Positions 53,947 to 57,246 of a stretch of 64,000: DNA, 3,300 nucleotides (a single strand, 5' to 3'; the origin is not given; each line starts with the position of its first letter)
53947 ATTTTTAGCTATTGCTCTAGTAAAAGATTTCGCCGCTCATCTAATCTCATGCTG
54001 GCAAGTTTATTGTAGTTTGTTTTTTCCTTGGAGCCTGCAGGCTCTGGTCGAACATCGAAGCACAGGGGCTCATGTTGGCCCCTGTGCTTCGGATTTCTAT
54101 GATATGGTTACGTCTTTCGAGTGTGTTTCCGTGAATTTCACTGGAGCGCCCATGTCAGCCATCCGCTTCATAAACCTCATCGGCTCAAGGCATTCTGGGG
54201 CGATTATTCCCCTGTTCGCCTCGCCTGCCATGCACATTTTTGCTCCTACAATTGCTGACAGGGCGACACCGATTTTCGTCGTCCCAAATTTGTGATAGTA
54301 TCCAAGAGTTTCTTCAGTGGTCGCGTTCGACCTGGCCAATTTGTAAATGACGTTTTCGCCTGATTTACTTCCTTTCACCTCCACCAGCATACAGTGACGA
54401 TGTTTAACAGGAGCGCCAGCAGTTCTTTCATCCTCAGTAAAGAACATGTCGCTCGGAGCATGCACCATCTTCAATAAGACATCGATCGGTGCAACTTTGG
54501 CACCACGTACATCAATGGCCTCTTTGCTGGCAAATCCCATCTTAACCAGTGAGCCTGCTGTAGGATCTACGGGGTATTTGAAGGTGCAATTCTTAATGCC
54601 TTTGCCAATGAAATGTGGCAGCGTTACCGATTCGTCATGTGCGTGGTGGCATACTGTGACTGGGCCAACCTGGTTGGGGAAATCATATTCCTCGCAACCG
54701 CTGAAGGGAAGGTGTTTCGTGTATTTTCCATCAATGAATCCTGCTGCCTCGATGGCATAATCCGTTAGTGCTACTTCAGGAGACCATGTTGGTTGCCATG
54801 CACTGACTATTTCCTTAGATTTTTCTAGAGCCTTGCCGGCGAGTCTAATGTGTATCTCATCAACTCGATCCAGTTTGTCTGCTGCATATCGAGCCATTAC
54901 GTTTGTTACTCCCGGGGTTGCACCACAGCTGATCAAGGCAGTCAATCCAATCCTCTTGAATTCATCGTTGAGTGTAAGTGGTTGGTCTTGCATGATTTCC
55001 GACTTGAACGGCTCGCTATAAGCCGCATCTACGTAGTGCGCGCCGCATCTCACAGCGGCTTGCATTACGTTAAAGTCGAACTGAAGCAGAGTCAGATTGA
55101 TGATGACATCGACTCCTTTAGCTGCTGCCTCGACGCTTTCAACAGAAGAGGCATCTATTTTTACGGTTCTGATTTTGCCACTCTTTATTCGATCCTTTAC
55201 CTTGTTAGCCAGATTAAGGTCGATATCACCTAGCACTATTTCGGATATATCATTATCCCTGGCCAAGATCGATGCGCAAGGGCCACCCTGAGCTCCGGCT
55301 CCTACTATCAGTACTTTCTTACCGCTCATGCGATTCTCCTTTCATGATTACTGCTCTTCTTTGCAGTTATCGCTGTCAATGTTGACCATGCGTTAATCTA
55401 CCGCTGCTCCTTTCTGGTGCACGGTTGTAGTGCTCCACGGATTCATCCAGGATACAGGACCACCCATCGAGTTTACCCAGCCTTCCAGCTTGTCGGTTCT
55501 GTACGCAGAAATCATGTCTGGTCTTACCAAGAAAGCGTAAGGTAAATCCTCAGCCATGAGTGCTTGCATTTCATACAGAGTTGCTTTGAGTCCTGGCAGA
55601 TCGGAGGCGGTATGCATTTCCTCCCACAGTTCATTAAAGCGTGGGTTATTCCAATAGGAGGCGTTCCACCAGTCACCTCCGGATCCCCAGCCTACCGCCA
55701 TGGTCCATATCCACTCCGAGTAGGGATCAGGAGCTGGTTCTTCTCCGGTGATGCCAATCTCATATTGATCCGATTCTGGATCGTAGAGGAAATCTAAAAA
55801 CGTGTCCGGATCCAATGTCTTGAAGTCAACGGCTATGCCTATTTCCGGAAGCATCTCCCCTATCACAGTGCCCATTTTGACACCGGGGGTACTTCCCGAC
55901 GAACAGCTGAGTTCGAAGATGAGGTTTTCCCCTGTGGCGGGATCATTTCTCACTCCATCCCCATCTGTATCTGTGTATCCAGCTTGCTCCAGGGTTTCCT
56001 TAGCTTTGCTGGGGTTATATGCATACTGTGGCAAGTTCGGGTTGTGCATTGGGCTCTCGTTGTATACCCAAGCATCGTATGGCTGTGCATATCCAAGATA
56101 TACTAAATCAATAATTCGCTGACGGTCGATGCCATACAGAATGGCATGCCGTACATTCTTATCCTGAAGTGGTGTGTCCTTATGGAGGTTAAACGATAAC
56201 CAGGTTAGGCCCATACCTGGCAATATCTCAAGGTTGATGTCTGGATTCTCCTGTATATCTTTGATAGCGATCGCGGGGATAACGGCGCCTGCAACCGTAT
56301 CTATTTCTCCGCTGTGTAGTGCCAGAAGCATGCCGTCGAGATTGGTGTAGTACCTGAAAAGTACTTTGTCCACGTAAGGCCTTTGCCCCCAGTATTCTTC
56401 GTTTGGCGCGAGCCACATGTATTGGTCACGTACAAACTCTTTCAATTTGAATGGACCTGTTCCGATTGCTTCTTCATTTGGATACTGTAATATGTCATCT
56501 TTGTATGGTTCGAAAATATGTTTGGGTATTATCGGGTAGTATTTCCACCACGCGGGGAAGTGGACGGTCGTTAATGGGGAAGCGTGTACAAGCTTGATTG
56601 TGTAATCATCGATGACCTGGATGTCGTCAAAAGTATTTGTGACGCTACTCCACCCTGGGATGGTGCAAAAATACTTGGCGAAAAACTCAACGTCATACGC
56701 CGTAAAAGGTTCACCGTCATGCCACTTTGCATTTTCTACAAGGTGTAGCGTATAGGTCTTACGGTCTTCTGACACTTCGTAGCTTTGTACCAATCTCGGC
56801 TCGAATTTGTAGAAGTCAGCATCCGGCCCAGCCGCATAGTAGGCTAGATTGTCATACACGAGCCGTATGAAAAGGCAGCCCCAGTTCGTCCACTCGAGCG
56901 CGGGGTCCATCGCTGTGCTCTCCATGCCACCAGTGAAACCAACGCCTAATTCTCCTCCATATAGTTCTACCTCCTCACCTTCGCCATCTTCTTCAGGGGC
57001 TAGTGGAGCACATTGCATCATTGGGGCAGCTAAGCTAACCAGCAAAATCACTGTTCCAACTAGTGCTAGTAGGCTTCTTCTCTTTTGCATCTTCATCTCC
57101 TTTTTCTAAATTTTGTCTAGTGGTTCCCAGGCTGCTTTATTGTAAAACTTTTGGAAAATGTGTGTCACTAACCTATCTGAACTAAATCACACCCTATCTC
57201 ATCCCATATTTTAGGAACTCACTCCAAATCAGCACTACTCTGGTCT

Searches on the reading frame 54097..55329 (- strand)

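Call 6: search_protein_families(library=pfam, proteins=[window:54097-55329:-], max_evalue=0.01)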
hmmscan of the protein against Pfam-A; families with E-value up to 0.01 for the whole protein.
window:54097-55329:- (410 aa): 3 families
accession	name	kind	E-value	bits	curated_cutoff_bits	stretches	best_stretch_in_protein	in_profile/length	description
PF03435.24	Sacchrp_dh_NADP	-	1.1e-22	81.1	25.1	1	6-132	1-129/129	Saccharopine dehydrogenase NADP binding domain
PF16653.10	Sacchrp_dh_C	-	1.7e-14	55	31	1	136-394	1-264/265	Saccharopine dehydrogenase C-terminal domain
PF02423.21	OCD_Mu_crystall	-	1.5e-05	24.6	24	1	6-115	132-237/314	Ornithine cyclodeaminase/mu-crystallin family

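Call 7: search_protein_families(library=ncbifam, proteins=[window:54097-55329:-], max_evalue=0.01)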
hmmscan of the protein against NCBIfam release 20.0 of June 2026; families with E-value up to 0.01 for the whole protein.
window:54097-55329:- (410 aa): 8 families
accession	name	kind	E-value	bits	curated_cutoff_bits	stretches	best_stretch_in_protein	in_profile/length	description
NF043000.1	carsnrspmd_synth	equivalog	5.9e-19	68.6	800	1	6-397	3-398/405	carboxynorspermidine synthase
NF047886.1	AmOxnSyBioU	equivalog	6.9e-05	22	600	1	106-162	113-169/323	(S)-8-amino-7-oxononanoate synthase BioU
NF005762.1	PRK07589.1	equivalog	0.001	18.1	350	1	4-111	129-232/334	ornithine cyclodeaminase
NF001319.0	PRK00258.3-3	equivalog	0.0011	18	252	1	2-104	121-220/279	shikimate dehydrogenase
NF004863.0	PRK06223.1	subfamily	0.0036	16.5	283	1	3-77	3-76/313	malate dehydrogenase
NF010631.0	PRK14027.1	equivalog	0.0065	15.8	515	0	5-114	129-239/283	quinate/shikimate dehydrogenase (NAD+)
NF005091.0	PRK06522.2-2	equivalog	0.0079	15.4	252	0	5-79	3-77/302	2-dehydropantoate 2-reductase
NF007032.0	PRK09496.1-4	equivalog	0.0099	14.9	309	0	5-81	2-74/457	Trk system potassium transporter TrkA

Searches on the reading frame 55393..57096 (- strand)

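Call 6: search_protein_families(library=pfam, proteins=[window:55393-57096:-], max_evalue=0.01)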
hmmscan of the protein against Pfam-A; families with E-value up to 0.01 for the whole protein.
window:55393-57096:- (567 aa): 1 family
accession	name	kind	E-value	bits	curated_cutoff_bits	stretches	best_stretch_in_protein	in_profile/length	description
PF00496.27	SBP_bac_5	-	8.1e-85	285.6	32.4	1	97-465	1-362/368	Bacterial extracellular solute-binding proteins, family 5 Middle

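Call 7: search_protein_families(library=ncbifam, proteins=[window:55393-57096:-], max_evalue=0.01)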
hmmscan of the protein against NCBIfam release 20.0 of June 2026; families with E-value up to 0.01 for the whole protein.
window:55393-57096:- (567 aa): 10 families
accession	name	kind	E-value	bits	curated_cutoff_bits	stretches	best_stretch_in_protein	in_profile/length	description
NF045467.1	Opp4A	equivalog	1.7e-53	181.8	650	2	154-539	151-540/556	oligopeptide ABC transporter substrate-binding protein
TIGR02294.1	nickel_nikA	equivalog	1.4e-49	169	393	1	79-433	34-384/501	nickel ABC transporter substrate-binding protein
NF045468.1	Opp5A_nikA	equivalog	9.1e-36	123.4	600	1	97-543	56-475/488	nickel ABC transporter substrate-binding protein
NF047575.1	opine_bind_CntA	exception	1.1e-35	123.2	800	1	99-425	78-409/535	staphylopine-dependent metal ABC transporter substrate-binding lipoprotein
NF011689.0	PRK15109.1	equivalog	1.4e-31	109.8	560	1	95-549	76-532/547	ABC transporter substrate-binding protein SapA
NF043070.1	DppA_dipep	equivalog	1e-28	100.3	1005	1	97-520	73-500/535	dipeptide ABC transporter periplasmic-binding protein DppA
NF011942.0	PRK15413.1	equivalog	1.1e-23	83.8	594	1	97-376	70-345/512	glutathione ABC transporter substrate-binding protein GsiB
TIGR04028.1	SBP_KPN_01854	hypoth_equivalog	5e-18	64.9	468.5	1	93-429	39-383/509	TIGR04028 family ABC transporter substrate-binding protein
NF011684.0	PRK15104.1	equivalog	9.2e-12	44.4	947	1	103-376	87-381/543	oligopeptide ABC transporter substrate-binding protein OppA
NF007287.0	PRK09755.1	equivalog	6.2e-10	38.5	1098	1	158-339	156-331/535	ABC transporter substrate-binding protein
